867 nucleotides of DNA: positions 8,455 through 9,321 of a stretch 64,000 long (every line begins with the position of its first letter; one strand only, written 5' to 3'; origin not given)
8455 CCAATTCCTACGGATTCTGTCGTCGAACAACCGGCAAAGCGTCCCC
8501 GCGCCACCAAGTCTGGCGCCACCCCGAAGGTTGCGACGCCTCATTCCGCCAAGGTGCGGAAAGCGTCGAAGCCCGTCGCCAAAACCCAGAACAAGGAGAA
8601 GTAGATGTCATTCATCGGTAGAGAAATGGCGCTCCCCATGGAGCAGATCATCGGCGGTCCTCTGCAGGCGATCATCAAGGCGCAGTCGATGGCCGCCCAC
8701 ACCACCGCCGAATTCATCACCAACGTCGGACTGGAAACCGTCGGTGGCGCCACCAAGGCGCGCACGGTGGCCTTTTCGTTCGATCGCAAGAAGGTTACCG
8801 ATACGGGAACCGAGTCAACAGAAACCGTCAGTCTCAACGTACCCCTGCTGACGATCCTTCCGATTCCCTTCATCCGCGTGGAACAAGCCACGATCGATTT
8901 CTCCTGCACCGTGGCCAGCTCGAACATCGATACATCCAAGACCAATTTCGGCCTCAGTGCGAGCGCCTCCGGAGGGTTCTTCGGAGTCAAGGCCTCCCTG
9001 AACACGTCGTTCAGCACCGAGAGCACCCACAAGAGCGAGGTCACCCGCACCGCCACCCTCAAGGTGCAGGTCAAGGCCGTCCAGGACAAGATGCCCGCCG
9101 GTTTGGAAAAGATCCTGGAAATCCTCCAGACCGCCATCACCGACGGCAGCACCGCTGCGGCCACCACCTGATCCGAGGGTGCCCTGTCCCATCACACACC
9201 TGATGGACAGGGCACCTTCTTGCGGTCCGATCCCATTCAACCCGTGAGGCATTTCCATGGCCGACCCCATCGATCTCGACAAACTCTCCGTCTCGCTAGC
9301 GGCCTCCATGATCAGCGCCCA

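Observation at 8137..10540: Four-gene cassette of DUF2589-like paralogs: an uncharacterised, possibly self-assembling system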

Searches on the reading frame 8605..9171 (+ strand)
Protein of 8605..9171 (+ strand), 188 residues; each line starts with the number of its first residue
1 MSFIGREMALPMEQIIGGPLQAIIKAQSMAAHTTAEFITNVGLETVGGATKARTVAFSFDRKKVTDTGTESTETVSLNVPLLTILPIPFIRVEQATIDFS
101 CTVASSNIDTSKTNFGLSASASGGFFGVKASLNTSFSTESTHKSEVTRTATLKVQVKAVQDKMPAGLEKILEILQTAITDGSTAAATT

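Call 3: search_protein_families(library=pfam, proteins=[window:8605-9171:+], max_evalue=1)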
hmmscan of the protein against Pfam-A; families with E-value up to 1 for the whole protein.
window:8605-9171:+ (188 aa): 2 families
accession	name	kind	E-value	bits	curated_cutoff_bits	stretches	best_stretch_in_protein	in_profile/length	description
PF11655.13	DUF2589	-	1.1e-33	117.2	23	1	11-176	1-153/154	Protein of unknown function (DUF2589)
PF19631.4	Trypco2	-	0.34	11.6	24.2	0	86-147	25-75/78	Trypsin-co-occurring domain 2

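Call 4: search_protein_families(library=ncbifam, proteins=[window:8605-9171:+], max_evalue=1)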
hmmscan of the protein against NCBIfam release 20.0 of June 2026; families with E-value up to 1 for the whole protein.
window:8605-9171:+ (188 aa): 0 families

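Call 6: search_protein_families(library=padloc, proteins=[window:8605-9171:+], max_evalue=1)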
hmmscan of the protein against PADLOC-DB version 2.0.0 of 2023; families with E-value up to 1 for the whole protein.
window:8605-9171:+ (188 aa): 0 families

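Call 7: search_protein_families(library=phrogs, proteins=[window:8605-9171:+], max_evalue=1)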
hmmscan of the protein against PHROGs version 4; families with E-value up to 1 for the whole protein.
window:8605-9171:+ (188 aa): 0 families

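Call 11: search_solved_structures(query=window:8605-9171:+, max_evalue=10)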
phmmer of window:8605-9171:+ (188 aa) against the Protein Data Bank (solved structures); distinct sequences matched with E-value up to 10: 1.
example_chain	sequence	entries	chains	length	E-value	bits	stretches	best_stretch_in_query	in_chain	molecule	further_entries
3say_A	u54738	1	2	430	1.6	11.9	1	71-123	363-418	Glycogen synthase kinase-3 beta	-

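Call 12: find_homologous_proteins(query=window:8605-9171:+)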
Query window:8605-9171:+ (188 aa): 747 proteins with E <= 0.001 among 888 candidates; the best 120 are listed.
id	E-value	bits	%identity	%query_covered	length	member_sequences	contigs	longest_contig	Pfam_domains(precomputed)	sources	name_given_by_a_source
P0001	5.6e-109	379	99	100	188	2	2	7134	PF11655.14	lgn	-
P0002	4.7e-97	340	88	98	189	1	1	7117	PF11655.14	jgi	jgi:hypothetical protein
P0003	1.2e-96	339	88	99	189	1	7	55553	PF11655.14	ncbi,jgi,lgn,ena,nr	ncbi:MAG TPA: DUF2589 domain-containing protein [Fibrobacteria bacterium]|nr:DUF2589 domain-containi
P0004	9.3e-82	291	78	95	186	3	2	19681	PF11655.14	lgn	-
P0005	1.1e-78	281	75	95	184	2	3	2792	PF11655.14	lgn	-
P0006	1.4e-72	261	72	98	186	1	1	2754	PF11655.14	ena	-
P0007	1.8e-72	260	70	99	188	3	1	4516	PF11655.14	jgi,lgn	jgi:hypothetical protein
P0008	2.7e-69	250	69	95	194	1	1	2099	PF11655.14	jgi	jgi:hypothetical protein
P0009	3.4e-65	237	66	97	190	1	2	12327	PF11655.14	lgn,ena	-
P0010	1.5e-64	235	66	94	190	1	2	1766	PF11655.14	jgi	jgi:hypothetical protein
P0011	1.9e-64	234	62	98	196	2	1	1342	PF11655.14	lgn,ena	-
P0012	4.3e-64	233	62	94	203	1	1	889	PF11655.14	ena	-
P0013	5.4e-63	230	64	94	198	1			PF11655.14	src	-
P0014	5.5e-63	230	64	94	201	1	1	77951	PF11655.14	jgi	jgi:hypothetical protein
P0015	9.2e-63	229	64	94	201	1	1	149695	PF11655.14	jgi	jgi:hypothetical protein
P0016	9.4e-63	229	64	97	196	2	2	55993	PF11655.14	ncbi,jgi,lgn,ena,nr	ncbi:MAG TPA: DUF2589 domain-containing protein [Candidatus Angelobacter sp.]|nr:DUF2589 domain-cont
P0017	1.8e-62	228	61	97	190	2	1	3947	PF11655.14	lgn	-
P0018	2.4e-62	228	64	93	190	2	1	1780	PF11655.14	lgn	-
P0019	1.2e-61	225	63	95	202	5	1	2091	PF11655.14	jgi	-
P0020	1.8e-61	225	61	97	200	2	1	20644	PF11655.14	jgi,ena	-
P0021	2.2e-61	224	62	94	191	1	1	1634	PF11655.14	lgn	-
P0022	3.8e-61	224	63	95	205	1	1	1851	PF11655.14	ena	-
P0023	7.3e-61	223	61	94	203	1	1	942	PF11655.14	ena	-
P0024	9.2e-61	222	62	94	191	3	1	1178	PF11655.14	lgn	-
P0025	1.1e-60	222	59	96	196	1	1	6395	PF11655.14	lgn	-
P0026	1.4e-60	222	60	97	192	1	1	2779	PF11655.14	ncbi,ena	-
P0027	5.6e-60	220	61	96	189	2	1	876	PF11655.14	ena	-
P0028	6.5e-60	220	62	94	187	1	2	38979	PF11655.14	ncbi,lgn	ncbi:MAG: DUF2589 domain-containing protein [Actinomycetota bacterium]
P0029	8.0e-60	219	60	96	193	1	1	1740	PF11655.14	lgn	-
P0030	1.5e-59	218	60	98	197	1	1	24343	PF11655.14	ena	-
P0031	3.8e-59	217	60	98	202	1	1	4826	PF11655.14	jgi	jgi:Protein of unknown function (DUF2589)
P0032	4.7e-59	217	60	97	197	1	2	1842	PF11655.14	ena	-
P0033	1.2e-58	216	61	94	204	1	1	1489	PF11655.14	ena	-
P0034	1.6e-58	215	61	94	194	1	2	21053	PF11655.14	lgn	-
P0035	8.7e-58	213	58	97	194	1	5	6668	PF11655.14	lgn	-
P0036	1.2e-57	212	61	96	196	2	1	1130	PF11655.14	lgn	-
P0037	1.3e-57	212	58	97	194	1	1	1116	PF11655.14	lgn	-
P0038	2.0e-57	212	58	93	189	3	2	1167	PF11655.14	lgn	-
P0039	9.7e-57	209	58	96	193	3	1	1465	PF11655.14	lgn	-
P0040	1.4e-56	209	57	98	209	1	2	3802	PF11655.14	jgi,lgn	jgi:hypothetical protein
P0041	1.7e-56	209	58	96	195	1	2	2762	PF11655.14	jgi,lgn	-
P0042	1.8e-56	208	58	97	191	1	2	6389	PF11655.14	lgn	-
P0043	2.4e-56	208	57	94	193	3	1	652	PF11655.14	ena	-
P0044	4.8e-56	207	59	97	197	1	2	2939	PF11655.14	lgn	-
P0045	1.1e-55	206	58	93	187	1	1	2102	PF11655.14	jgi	jgi:Protein of unknown function (DUF2589)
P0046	3.9e-55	204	57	97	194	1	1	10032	PF11655.14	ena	-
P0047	4.8e-55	204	56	97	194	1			PF11655.14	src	-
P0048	5.1e-55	204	58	94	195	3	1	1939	PF11655.14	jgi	jgi:hypothetical protein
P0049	5.3e-55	204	58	96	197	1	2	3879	PF11655.14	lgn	-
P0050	5.7e-55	204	58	93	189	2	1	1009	PF11655.14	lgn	-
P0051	6.0e-55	203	59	97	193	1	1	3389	PF11655.14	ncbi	ncbi:MAG TPA: DUF2589 domain-containing protein [Nocardioidaceae bacterium]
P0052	1.0e-54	203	56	95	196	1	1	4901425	PF11655.14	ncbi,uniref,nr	ncbi:DUF2589 domain-containing protein [Blastococcus brunescens]|uniref:DUF2589 domain-containing pr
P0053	1.5e-54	202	57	97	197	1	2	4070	PF11655.14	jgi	jgi:hypothetical protein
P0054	2.5e-54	201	55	97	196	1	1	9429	PF11655.14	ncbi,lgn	ncbi:UNVERIFIED_ORG: DUF2589 domain-containing protein [Bacillus sp. AZ43]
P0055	3.2e-54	201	57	95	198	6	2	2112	PF11655.14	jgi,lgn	jgi:Protein of unknown function (DUF2589)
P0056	3.6e-54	201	56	95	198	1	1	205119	PF11655.14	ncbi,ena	-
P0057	4.5e-54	201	56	95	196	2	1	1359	PF11655.14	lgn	-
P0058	4.9e-54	201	56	97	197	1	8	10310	PF11655.14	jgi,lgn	jgi:hypothetical protein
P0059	5.1e-54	200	56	96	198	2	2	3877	PF11655.14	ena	-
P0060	8.7e-54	200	56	94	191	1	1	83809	PF11655.14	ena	-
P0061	1.1e-53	199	55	95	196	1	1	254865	PF11655.14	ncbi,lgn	ncbi:DUF2589 domain-containing protein [Blastococcus sp. SYSU D00922]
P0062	1.3e-53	199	54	97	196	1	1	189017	PF11655.14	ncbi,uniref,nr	ncbi:DUF2589 domain-containing protein [Blastococcus litoris]|uniref:DUF2589 domain-containing prote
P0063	1.6e-53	199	56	96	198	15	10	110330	PF11655.14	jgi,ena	-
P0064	1.7e-53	199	55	95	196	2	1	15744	PF11655.14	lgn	-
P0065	2.0e-53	199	56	96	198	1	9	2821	PF11655.14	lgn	-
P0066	3.0e-53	198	56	98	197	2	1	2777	PF11655.14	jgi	jgi:hypothetical protein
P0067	3.2e-53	198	55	96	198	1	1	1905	PF11655.14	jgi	jgi:hypothetical protein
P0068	3.4e-53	198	56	96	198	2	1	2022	PF11655.14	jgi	jgi:hypothetical protein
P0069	3.8e-53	198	55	97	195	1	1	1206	PF11655.14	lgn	-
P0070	4.1e-53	198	57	94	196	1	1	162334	PF11655.14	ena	-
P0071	9.2e-53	196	58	91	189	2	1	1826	PF11655.14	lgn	-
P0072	1.7e-52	195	57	94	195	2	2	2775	PF11655.14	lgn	-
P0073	2.0e-52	195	55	96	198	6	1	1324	PF11655.14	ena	-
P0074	3.0e-52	195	54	97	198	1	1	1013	PF11655.14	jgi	jgi:hypothetical protein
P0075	3.2e-52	195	57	94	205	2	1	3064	PF11655.14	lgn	-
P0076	4.3e-52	194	59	94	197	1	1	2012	PF11655.14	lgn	-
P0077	2.5e-51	192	54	96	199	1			PF11655.14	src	-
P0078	5.6e-51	191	55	94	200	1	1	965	PF11655.14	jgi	jgi:hypothetical protein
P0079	3.0e-50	188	52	97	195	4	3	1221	PF11655.14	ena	-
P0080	8.4e-49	184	53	96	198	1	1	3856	PF11655.14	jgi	jgi:uncharacterized protein DUF2589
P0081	6.8e-45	171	52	94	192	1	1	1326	PF11655.14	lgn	-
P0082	4.2e-40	155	63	69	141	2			PF11655.14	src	-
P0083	6.4e-38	148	65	64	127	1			PF11655.14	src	-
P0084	2.2e-35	140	68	55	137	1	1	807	PF11655.14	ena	-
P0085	3.3e-31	126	46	86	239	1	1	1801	PF11655.14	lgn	-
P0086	7.6e-31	125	43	91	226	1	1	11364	PF11655.14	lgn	-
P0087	1.8e-29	121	41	94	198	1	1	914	PF11655.14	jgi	-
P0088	2.7e-29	120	37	94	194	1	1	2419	PF11655.14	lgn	-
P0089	2.8e-29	120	41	94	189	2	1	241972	PF11655.14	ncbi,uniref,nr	ncbi:DUF2589 domain-containing protein [Streptomyces sp. DSM 44917]|uniref:DUF2589 domain-containing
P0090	2.9e-29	120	63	55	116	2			PF11655.14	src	-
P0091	3.3e-29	120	39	98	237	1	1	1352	PF11655.14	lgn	-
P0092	3.6e-29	120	41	94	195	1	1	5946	PF11655.14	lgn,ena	-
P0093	9.5e-29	118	42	86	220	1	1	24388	PF11655.14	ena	-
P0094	1.3e-28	118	40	92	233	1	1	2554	PF11655.14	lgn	-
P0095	1.4e-28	118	41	88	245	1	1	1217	PF11655.14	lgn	-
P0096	1.5e-28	118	41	94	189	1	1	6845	PF11655.14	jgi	jgi:hypothetical protein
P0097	1.6e-28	118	41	94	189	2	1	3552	PF11655.14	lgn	-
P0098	1.7e-28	118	43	86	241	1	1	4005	PF11655.14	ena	-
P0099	1.8e-28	117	42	97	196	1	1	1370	PF11655.14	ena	-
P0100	1.8e-28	117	41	86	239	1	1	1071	PF11655.14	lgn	-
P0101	1.8e-28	117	43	86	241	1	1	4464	PF11655.14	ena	-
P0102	2.4e-28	117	43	86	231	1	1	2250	PF11655.14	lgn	-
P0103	2.4e-28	117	41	94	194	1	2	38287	PF11655.14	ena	-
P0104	2.6e-28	117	40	94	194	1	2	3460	PF11655.14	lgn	-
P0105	3.2e-28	117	42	86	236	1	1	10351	PF11655.14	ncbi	ncbi:MAG: DUF2589 domain-containing protein [Aestuariivirga sp.]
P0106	4.5e-28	116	41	98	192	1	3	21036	PF11655.14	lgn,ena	-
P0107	5.2e-28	116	40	96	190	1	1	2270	PF11655.14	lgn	-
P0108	5.2e-28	116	39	98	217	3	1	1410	PF11655.14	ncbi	-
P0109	5.3e-28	116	42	86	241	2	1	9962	PF11655.14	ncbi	ncbi:MAG: DUF2589 domain-containing protein [Ginsengibacter sp.]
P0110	5.4e-28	116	42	86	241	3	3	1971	PF11655.14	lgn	-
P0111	5.6e-28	116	42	86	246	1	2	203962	PF11655.14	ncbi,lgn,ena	-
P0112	5.7e-28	116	42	86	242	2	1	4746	PF11655.14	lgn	-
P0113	6.2e-28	116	40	94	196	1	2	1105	PF11655.14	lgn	-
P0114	6.4e-28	116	43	86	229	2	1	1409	PF11655.14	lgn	-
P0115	7.3e-28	115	41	93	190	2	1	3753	PF11655.14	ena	-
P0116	7.7e-28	115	40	96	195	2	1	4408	PF11655.14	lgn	-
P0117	8.7e-28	115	40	94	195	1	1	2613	PF11655.14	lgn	-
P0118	8.7e-28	115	38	97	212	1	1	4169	PF11655.14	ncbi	-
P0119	9.3e-28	115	43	86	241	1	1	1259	PF11655.14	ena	-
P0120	9.4e-28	115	43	86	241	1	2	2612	PF11655.14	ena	-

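Call 13: find_encoding_contigs(protein=P0003, flank=8000, max_places=3)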
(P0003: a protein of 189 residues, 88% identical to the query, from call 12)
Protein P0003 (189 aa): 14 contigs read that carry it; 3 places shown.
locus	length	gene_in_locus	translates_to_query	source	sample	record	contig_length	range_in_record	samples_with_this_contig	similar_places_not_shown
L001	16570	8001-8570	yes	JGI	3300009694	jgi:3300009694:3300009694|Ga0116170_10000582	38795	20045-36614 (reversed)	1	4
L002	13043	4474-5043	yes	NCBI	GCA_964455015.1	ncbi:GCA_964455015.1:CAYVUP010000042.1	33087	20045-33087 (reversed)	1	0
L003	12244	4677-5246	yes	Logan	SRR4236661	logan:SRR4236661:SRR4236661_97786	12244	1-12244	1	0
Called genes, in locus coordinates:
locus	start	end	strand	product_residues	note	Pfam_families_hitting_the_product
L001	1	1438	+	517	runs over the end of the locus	PF01134:GIDA (faint), PF01266:DAO (faint), PF03486:HI0933_like (faint), PF07992:Pyr_redox_2, PF12831:FAD_oxidored (weak), PF13738:Pyr_redox_3, PF00070:Pyr_redox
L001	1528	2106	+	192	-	PF00210:Ferritin (faint), PF02915:Rubrerythrin, PF23458:DUF7130 (weak), PF21349:RUBY_RBDX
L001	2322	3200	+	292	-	PF02535:Zip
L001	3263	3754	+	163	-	PF00210:Ferritin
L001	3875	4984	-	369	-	PF03929:PepSY_TM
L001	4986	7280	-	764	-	PF07715:Plug, PF00593:TonB_dep_Rec_b-barrel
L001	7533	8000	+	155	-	-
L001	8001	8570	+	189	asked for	PF11655:DUF2589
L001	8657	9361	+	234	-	-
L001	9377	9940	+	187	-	PF11655:DUF2589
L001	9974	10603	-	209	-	PF03544:TonB_C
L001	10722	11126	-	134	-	PF02472:ExbD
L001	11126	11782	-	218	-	PF01618:MotA_ExbB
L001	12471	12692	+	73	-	PF04023:FeoA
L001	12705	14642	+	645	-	PF01926:MMR_HSR1, PF02421:FeoB_N, PF07670:Gate, PF07664:FeoB_C, PF07670:Gate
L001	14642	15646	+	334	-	PF01545:Cation_efflux, PF16916:ZT_dimer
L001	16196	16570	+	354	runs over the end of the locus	PF13466:STAS_2 (weak), PF02405:MlaE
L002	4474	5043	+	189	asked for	PF11655:DUF2589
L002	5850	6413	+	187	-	PF11655:DUF2589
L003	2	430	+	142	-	?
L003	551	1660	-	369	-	PF03929:PepSY_TM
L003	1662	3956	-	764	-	PF07715:Plug, PF00593:TonB_dep_Rec_b-barrel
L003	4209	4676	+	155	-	-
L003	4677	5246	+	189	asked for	PF11655:DUF2589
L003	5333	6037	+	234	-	-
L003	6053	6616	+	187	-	PF11655:DUF2589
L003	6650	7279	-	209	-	PF03544:TonB_C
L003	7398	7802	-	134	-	PF02472:ExbD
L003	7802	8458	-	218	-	PF01618:MotA_ExbB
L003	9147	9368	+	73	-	PF04023:FeoA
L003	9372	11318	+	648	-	PF01926:MMR_HSR1, PF02421:FeoB_N, PF07670:Gate, PF07664:FeoB_C, PF07670:Gate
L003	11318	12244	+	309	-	?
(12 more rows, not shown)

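Call 14: find_encoding_contigs(protein=P0052, flank=8000, max_places=2)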
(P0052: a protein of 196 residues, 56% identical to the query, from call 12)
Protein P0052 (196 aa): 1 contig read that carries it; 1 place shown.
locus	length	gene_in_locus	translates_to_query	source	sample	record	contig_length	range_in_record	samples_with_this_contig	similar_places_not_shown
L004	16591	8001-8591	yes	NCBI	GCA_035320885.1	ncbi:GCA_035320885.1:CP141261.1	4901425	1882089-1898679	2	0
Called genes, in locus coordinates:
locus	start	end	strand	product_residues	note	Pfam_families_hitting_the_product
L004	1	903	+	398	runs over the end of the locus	PF00438:S-AdoMet_synt_N, PF02772:S-AdoMet_synt_M, PF02773:S-AdoMet_synt_C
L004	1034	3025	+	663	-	PF17764:PriA_3primeBD, PF27106:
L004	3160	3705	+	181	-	PF01327:Pep_deformylase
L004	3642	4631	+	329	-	PF00551:Formyl_trans_N, PF02911:Formyl_trans_C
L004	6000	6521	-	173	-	-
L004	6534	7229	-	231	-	-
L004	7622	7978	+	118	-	-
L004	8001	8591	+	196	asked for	PF11655:DUF2589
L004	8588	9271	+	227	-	PF27375:AF_0414 (weak)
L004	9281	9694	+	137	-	PF11655:DUF2589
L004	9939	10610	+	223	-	PF00834:Ribul_P_3_epim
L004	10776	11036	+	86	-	PF00383:dCMP_cyt_deam_1 (weak)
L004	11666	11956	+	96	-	PF00677:Lum_binding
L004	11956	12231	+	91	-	PF00677:Lum_binding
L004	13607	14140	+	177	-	PF00885:DMRL_synthase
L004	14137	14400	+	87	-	PF01503:PRA-PH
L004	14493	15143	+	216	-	PF01634:HisG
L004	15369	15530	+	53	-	-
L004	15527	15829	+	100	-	PF00720:SSI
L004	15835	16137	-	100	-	PF11392:AllH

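Call 29: find_related_loci(query=A2, collection=genome_contigs, flank=6000)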
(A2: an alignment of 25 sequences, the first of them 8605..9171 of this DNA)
Query A2 (188 aa) in genome_contigs; peptide patterns used: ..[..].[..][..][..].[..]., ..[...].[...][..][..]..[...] (x = any residue, [..] = any of these).
600 stretches matched a pattern (row limit reached: there are more); 526 encode a relative of the query (tblastn E <= 1e-3); the best 80 are kept; 80 distinct loci.
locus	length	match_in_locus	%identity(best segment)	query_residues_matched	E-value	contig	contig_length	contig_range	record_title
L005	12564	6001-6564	88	1-187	9e-102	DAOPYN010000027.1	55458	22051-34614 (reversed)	MAG TPA_asm: Fibrobacteria bacterium isolate AMR_MDS_1313 NODE_437_length_55458_cov_7.181777, whole genome shotgun seque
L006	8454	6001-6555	61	4-181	5e-69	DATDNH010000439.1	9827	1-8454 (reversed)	MAG TPA_asm: Candidatus Angelobacter sp. isolate SMAG_U432 k141_1225476, whole genome shotgun sequence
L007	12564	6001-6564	56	4-181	3e-64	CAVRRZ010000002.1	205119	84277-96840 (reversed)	MAG: uncultured Actinomycetota bacterium isolate MFD03066.bin.2.7 genome assembly, contig: contig_19248, whole genome sh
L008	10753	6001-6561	55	4-181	6e-64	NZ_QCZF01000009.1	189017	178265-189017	Blastococcus litoris strain GP-S2-8 scaffold_9, whole genome shotgun sequence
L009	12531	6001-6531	62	4-178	4e-63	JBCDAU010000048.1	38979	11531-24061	MAG: Actinomycetota bacterium isolate P01_F01_bin.67 k141_675270_length_38979_cov_41.8541, whole genome shotgun sequence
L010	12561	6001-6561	56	4-181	7e-58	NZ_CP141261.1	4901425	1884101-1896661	Blastococcus brunescens strain BMG 8361 chromosome, complete genome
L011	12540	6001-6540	39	5-182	2e-39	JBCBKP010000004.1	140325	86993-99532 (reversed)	MAG: Planctomycetota bacterium isolate J06627_27 k141_360020_length_140325_cov_25.3852, whole genome shotgun sequence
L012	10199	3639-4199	45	5-180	3e-38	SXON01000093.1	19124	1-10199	MAG: Proteobacteria bacterium isolate F1-120-MAGs226 F1-120__c297039, whole genome shotgun sequence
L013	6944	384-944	39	1-184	3e-36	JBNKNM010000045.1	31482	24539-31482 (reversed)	MAG: Pseudobacteriovorax sp. isolate G2.bin.16.permissive NODE_45_length_31482_cov_5.571119, whole genome shotgun sequen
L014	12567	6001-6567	41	4-180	7e-36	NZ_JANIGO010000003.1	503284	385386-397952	Limnobacter humi strain NBRC 111650 spades_K_17_127_3, whole genome shotgun sequence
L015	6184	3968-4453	43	13-174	1e-35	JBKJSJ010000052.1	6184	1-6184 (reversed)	MAG: Ferruginibacter sp. isolate ant_bin.575 k117_53876, whole genome shotgun sequence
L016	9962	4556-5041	42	13-174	1e-35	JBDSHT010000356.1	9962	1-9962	MAG: Ginsengibacter sp. isolate cluster1_bin.282 k127_7326355, whole genome shotgun sequence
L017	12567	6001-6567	41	4-184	1e-35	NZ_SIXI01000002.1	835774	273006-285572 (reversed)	Aquabacterium lacunae strain KMB7 NODE_2_length_835774_cov_96, whole genome shotgun sequence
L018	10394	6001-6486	42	13-174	9e-36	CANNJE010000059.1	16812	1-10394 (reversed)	MAG: Chitinophagaceae bacterium isolate ZH-Oct18-54 genome assembly, contig: ZH-Oct18-C2802, whole genome shotgun sequen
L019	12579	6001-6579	39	5-185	1e-35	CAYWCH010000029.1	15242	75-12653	MAG TPA_asm: uncultured Anaerolinea sp. isolate SRP192927_co6_571 genome assembly, contig: NODE_9131_length_15242_cov_3.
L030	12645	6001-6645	38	1-188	1e-34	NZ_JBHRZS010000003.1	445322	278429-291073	Algoriphagus namhaensis strain CCUG 60523 soapdenovo_K_127_3, whole genome shotgun sequence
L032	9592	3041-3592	41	4-180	9e-35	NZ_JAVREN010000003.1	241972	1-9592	Streptomyces boetiae strain DSM 44917 NODE_3_length_241972_cov_13.049284, whole genome shotgun sequence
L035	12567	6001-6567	42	4-180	2e-34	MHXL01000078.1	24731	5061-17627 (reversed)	MAG: Desulfuromonadaceae bacterium GWB2_53_15 gwb2_scaffold_2969, whole genome shotgun sequence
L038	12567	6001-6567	36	10-181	5e-34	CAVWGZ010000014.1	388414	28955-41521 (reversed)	MAG: uncultured Actinomycetes bacterium isolate MFD01275.bin.2.199 genome assembly, contig: contig_5939, whole genome sh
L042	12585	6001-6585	38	2-180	4e-34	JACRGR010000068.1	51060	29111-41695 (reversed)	MAG: Nitrospinota bacterium isolate NC_groundwater_1756_Pr3_B-0.1um_59_45 SR-2_scaffold_141_2939243, whole genome shotgu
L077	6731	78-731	37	1-186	5e-32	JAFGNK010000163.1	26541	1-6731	MAG: Methanotrichaceae archaeon isolate Zod_Metabat.543 k87_8202408, whole genome shotgun sequence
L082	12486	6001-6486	40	13-174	7e-32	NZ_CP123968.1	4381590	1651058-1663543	Phnomibacter sp. MR chromosome, complete genome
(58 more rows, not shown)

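Call 37: predict_structure(alignment_id=A2)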
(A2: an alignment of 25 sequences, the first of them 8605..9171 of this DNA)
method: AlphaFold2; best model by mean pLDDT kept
length: 188 residues; sequences in the alignment: 25
mean_pLDDT: 61.0   pTM: 0.39
mean pLDDT of the five models: 61.0, 57.9, 56.9, 56.9, 53.2
residues with pLDDT >= 90: 0; 70-90: 66; 50-70: 66; < 50: 56
segments of 3 or more residues with pLDDT < 50: 1-7, 107-146, 183-188
pLDDT, mean of each block of 10 residues (from residue 1): 48 67 79 83 82 78 69 74 70 66 49 36 40 34 47 62 62 67 43
secondary structure, 60 per line:
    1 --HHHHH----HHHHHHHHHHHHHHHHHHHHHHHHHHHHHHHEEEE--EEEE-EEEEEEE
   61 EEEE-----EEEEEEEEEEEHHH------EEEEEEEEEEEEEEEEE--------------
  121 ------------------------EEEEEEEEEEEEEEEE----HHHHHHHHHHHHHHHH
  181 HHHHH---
elements in order: H3-7 H12-42 E43-46 E49-52 E54-64 E70-80 E90-106 E145-160 H165-185
